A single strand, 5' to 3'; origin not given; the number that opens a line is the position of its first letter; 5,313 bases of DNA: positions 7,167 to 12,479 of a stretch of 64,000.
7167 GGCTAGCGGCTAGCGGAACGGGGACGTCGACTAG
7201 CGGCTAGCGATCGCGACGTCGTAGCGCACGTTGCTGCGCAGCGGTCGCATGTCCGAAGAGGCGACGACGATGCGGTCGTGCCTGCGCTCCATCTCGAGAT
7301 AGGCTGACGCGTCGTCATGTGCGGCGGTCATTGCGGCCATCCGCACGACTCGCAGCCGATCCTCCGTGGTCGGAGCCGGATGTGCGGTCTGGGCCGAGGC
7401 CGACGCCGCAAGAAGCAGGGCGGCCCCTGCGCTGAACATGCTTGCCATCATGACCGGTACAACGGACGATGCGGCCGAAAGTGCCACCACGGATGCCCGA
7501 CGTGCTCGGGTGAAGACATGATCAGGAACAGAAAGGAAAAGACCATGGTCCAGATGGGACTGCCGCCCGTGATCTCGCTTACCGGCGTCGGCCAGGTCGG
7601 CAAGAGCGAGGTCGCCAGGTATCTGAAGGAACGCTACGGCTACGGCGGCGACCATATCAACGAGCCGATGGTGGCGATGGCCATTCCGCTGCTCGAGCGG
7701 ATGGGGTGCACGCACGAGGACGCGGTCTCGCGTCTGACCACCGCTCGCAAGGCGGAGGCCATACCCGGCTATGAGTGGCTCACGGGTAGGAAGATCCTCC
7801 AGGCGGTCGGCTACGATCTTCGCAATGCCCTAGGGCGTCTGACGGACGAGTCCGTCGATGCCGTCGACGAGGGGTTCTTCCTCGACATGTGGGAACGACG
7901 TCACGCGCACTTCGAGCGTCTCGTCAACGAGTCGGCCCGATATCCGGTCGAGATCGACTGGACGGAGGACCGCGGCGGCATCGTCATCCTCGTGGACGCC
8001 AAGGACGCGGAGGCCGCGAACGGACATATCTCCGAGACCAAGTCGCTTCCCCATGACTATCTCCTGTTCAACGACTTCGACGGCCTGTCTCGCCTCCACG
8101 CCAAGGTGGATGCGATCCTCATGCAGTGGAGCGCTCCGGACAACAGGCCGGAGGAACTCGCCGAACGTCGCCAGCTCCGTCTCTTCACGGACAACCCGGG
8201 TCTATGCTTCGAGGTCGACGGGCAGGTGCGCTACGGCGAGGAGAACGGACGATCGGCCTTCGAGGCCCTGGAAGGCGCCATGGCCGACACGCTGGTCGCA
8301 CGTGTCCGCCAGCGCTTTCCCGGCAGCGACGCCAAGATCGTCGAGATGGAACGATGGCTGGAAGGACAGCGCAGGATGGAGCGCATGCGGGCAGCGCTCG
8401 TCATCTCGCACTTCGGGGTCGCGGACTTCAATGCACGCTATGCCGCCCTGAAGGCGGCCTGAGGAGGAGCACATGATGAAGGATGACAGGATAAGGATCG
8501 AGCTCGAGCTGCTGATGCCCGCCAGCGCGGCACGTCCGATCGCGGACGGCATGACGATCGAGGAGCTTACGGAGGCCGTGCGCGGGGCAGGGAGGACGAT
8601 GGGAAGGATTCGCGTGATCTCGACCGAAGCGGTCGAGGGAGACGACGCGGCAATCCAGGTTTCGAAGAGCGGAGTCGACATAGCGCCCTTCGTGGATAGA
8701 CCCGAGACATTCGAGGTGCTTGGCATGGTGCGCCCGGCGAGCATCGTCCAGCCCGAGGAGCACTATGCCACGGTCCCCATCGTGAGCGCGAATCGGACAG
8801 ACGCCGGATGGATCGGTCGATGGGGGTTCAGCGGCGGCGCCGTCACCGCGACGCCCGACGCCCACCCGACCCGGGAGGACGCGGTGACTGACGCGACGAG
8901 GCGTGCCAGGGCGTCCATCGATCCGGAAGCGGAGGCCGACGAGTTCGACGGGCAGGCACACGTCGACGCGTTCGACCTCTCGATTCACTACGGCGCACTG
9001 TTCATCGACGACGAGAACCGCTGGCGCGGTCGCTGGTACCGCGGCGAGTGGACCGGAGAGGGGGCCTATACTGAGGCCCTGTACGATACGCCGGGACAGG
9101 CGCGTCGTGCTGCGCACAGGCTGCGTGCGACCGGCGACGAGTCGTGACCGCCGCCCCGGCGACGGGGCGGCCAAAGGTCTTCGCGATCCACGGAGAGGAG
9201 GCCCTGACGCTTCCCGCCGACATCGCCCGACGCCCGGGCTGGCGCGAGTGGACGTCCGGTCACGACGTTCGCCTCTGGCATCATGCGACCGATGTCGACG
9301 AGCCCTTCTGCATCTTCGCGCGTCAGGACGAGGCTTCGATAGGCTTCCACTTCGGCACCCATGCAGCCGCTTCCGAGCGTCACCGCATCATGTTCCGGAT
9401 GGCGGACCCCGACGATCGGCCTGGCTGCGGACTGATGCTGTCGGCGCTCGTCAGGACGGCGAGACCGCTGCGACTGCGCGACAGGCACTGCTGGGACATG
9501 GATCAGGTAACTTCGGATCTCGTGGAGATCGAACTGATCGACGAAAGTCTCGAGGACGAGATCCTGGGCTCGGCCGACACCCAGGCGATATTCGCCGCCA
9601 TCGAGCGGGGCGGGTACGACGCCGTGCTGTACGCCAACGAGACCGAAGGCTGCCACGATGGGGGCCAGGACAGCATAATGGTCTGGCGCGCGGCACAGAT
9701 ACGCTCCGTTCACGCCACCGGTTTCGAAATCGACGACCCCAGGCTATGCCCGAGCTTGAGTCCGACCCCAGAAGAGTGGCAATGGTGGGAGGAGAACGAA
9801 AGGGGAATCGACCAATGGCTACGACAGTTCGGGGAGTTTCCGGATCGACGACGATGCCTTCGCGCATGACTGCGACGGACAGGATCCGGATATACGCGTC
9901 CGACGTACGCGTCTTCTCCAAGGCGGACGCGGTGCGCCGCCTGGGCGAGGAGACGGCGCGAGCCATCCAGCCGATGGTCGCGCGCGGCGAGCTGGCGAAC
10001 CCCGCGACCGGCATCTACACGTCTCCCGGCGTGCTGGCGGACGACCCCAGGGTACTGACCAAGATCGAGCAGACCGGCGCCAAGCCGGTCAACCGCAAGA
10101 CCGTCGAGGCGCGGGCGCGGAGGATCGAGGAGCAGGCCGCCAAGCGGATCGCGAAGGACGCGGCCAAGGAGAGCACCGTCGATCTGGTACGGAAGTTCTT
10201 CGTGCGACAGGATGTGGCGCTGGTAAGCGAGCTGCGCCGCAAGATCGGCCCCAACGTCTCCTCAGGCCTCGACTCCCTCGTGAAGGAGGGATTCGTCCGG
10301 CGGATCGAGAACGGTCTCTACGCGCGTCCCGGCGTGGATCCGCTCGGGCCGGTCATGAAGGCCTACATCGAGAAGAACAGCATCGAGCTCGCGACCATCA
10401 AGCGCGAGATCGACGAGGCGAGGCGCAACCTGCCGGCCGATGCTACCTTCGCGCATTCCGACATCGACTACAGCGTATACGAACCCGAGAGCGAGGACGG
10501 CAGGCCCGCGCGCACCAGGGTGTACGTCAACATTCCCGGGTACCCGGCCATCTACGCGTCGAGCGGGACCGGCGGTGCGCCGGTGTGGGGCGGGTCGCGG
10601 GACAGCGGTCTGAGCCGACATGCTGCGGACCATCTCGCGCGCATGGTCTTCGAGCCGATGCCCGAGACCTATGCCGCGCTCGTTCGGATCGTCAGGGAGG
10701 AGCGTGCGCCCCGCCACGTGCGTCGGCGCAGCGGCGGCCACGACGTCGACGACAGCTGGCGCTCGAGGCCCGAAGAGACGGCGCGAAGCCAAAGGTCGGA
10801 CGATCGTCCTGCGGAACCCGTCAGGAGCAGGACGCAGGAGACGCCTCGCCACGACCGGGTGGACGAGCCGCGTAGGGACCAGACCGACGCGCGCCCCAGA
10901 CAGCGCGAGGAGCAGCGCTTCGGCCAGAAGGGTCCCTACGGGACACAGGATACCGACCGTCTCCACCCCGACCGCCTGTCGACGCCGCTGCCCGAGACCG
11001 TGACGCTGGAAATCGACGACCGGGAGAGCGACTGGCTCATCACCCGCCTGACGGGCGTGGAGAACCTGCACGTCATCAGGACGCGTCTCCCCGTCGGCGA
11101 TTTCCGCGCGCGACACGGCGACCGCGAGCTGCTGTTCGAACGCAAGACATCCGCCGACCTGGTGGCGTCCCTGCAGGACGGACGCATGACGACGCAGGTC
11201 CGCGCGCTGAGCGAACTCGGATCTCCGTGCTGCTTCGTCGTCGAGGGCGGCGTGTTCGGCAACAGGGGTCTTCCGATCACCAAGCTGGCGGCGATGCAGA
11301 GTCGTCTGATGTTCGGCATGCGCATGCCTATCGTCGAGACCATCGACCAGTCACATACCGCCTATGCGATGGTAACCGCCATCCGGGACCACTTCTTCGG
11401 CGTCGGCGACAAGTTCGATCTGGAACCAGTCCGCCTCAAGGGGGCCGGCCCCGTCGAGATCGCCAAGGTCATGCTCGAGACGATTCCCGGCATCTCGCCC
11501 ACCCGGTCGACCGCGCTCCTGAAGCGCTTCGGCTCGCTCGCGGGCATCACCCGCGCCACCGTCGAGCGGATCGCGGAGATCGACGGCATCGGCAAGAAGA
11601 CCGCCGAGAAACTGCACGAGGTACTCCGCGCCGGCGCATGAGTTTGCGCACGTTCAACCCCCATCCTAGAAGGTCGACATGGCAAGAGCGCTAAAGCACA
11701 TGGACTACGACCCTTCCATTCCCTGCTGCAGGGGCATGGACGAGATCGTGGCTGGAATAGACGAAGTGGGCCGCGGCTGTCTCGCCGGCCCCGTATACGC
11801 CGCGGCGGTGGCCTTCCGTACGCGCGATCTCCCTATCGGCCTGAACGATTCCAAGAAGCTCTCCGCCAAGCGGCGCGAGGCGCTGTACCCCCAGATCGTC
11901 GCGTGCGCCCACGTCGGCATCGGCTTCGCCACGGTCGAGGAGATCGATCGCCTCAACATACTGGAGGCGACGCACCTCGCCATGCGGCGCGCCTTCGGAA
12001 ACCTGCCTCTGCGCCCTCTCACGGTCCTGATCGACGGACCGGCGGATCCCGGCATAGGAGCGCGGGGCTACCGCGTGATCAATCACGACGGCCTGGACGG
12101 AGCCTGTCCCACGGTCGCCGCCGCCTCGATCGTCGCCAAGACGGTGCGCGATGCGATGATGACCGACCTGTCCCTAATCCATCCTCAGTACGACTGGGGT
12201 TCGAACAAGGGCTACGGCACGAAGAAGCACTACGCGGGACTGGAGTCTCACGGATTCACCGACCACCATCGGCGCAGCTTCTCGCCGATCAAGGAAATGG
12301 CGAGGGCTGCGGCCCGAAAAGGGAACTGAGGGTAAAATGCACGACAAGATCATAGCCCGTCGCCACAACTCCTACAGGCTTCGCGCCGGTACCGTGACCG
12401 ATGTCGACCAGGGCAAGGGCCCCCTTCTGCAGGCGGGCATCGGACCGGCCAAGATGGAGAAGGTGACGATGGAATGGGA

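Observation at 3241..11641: XPF-ERCC1/Mus81-Eme1-like pair: one active and one apparently dead ERCC4 paralogue on a bacterial element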

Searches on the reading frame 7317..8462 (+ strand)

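Call 10: search_protein_families(library=pfam, proteins=[window:7317-8462:+], max_evalue=0.01)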
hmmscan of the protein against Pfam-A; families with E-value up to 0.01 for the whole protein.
window:7317-8462:+ (381 aa): 0 families

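Call 33: search_protein_families(library=ncbifam, proteins=[window:7317-8462:+], max_evalue=0.01)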
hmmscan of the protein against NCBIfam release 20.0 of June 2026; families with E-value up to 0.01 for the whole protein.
window:7317-8462:+ (381 aa): 0 families

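Call 79: search_protein_families(library=padloc, proteins=[window:7317-8462:+], max_evalue=0.001)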
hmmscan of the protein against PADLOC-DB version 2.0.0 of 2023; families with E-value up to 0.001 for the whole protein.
window:7317-8462:+ (381 aa): 0 families

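Call 80: search_protein_families(library=phrogs, proteins=[window:7317-8462:+], max_evalue=0.001)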
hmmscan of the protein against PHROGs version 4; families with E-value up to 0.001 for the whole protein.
window:7317-8462:+ (381 aa): 1 family
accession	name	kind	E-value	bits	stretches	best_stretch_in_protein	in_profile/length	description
phrog_139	-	other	1.9e-23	84.4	1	68-276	65-268/342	deoxynucleoside monophosphate kinase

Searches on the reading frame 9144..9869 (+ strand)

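Call 10: search_protein_families(library=pfam, proteins=[window:9144-9869:+], max_evalue=0.01)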
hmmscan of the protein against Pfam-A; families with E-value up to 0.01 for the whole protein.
window:9144-9869:+ (241 aa): 1 family
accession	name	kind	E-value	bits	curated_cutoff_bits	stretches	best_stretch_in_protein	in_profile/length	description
PF18760.7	ART-PolyVal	-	0.0017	19.6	31.2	1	47-190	11-134/140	ADP-Ribosyltransferase in polyvalent proteins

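Call 33: search_protein_families(library=ncbifam, proteins=[window:9144-9869:+], max_evalue=0.01)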
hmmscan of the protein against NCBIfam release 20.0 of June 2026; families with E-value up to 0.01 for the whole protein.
window:9144-9869:+ (241 aa): 0 families

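Call 79: search_protein_families(library=padloc, proteins=[window:9144-9869:+], max_evalue=0.001)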
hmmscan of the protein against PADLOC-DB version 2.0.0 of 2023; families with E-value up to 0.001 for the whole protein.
window:9144-9869:+ (241 aa): 0 families

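Call 80: search_protein_families(library=phrogs, proteins=[window:9144-9869:+], max_evalue=0.001)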
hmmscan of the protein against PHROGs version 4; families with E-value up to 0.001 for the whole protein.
window:9144-9869:+ (241 aa): 0 families

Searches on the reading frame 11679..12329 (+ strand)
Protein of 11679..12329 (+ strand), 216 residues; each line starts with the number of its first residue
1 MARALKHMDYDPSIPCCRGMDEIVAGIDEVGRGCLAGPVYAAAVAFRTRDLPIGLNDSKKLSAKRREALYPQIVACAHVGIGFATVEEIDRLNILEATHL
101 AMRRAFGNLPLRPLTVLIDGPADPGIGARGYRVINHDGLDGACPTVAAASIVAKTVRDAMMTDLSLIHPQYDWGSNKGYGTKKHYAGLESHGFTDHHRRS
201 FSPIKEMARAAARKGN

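Call 10: search_protein_families(library=pfam, proteins=[window:11679-12329:+], max_evalue=0.01)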
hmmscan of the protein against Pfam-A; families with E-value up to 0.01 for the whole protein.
window:11679-12329:+ (216 aa): 1 family
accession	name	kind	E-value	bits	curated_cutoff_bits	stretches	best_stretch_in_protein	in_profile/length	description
PF01351.25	RNase_HII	-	9.2e-38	130.6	25.8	1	25-202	1-197/199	Ribonuclease HII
